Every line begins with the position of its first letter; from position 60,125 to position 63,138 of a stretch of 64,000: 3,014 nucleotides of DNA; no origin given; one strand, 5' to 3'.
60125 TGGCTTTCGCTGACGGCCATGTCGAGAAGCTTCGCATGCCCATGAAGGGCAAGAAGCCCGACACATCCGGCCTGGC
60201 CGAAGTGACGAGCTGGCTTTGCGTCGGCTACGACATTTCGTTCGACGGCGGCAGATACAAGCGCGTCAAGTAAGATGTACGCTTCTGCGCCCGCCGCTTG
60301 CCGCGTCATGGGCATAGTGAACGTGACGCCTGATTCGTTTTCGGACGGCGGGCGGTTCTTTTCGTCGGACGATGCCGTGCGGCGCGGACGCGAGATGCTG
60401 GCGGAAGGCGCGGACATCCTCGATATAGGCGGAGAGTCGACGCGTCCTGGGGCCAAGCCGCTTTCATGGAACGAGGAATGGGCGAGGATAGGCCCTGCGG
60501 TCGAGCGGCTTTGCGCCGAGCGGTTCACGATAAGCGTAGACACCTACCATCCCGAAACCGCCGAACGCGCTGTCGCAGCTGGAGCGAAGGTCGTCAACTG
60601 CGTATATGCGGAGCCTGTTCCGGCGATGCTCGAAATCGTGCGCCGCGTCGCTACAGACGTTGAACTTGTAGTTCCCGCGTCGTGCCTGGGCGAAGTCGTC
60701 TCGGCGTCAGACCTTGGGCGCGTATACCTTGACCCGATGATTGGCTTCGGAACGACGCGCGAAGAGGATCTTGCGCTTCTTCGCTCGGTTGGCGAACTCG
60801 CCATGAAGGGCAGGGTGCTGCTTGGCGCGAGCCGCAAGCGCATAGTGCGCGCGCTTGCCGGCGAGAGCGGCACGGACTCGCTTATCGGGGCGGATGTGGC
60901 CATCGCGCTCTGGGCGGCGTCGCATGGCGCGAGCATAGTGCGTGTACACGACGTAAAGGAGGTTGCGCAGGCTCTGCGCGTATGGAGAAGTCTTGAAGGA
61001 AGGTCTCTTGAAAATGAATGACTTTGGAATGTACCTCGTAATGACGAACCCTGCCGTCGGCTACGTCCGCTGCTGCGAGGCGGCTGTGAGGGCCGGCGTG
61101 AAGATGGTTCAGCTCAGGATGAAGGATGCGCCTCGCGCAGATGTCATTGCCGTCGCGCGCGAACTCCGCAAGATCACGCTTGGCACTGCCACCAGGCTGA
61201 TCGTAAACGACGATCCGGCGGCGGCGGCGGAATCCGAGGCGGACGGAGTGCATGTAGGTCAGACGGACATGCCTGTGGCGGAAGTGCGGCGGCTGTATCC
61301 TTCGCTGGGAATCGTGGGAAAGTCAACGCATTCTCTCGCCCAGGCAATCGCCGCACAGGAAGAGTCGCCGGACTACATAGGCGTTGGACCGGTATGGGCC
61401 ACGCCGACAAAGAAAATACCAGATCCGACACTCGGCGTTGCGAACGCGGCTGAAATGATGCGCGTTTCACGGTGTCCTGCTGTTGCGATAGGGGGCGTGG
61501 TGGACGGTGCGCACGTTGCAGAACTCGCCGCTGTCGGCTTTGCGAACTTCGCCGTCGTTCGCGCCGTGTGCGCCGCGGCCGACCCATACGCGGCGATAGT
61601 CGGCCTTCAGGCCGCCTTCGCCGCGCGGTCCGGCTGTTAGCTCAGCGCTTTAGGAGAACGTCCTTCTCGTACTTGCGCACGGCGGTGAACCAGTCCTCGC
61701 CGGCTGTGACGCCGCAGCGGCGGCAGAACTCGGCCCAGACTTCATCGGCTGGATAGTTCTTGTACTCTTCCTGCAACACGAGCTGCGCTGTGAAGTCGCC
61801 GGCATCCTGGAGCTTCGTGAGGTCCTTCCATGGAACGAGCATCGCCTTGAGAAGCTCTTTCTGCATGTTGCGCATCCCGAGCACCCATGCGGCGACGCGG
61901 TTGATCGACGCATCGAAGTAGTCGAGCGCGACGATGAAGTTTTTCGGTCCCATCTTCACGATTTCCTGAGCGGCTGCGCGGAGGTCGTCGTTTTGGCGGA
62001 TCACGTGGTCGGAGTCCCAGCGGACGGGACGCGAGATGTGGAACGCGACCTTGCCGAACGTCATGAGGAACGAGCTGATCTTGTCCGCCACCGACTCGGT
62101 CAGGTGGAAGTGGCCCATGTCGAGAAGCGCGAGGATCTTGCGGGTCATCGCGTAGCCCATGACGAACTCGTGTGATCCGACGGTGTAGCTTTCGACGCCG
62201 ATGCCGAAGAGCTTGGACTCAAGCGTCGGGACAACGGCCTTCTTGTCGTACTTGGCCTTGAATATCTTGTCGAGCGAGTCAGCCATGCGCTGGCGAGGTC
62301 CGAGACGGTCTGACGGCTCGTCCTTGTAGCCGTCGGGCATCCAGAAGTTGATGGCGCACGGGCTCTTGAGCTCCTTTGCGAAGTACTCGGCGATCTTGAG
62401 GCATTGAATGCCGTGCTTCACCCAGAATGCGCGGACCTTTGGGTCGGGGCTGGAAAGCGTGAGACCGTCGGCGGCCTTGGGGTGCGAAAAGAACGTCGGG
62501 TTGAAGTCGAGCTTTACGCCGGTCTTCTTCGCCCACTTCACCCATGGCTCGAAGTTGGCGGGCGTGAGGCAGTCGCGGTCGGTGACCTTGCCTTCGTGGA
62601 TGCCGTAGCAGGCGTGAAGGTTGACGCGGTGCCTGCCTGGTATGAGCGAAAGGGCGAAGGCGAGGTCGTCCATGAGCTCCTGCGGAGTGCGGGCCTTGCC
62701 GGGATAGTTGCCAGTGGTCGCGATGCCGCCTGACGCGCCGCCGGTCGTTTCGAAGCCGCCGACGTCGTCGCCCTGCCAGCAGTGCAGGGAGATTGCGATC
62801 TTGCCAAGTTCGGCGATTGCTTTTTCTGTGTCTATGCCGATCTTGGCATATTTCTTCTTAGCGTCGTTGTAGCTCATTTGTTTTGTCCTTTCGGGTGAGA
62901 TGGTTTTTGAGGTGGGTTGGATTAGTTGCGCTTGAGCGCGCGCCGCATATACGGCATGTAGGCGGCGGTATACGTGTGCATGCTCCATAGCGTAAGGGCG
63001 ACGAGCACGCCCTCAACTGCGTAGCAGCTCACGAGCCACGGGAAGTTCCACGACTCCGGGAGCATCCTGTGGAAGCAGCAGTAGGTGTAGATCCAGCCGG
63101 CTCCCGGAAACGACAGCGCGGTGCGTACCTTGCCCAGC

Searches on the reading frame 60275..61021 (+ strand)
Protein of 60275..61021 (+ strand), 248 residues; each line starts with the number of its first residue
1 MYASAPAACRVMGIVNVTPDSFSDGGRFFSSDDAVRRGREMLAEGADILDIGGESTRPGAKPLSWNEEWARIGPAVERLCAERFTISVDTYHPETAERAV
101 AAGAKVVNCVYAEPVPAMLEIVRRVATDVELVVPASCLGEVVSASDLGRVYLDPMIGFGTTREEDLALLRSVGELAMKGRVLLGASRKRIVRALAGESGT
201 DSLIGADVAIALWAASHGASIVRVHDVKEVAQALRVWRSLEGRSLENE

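Call 59: find_encoding_contigs(protein=window:60275-61021:+, flank=10000, max_places=2)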
Protein window:60275-61021:+ (248 aa): no gene with exactly this product is on record in the collection.

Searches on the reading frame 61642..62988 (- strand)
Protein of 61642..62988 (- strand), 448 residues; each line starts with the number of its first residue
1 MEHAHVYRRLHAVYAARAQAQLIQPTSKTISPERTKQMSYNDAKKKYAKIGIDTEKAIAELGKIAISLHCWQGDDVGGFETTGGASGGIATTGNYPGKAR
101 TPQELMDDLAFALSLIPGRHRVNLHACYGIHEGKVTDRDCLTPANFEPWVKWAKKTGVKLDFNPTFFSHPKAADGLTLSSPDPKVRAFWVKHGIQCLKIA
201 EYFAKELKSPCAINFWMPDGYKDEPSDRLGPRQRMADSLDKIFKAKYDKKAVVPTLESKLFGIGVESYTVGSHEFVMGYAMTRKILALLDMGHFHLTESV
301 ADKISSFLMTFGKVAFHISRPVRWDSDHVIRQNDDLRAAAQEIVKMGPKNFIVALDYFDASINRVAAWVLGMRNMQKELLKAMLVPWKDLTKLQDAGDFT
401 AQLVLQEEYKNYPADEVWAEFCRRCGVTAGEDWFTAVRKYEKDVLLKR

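Call 61: find_encoding_contigs(protein=window:61642-62988:-, flank=10000, max_places=2)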
Protein window:61642-62988:- (448 aa): no gene with exactly this product is on record in the collection.
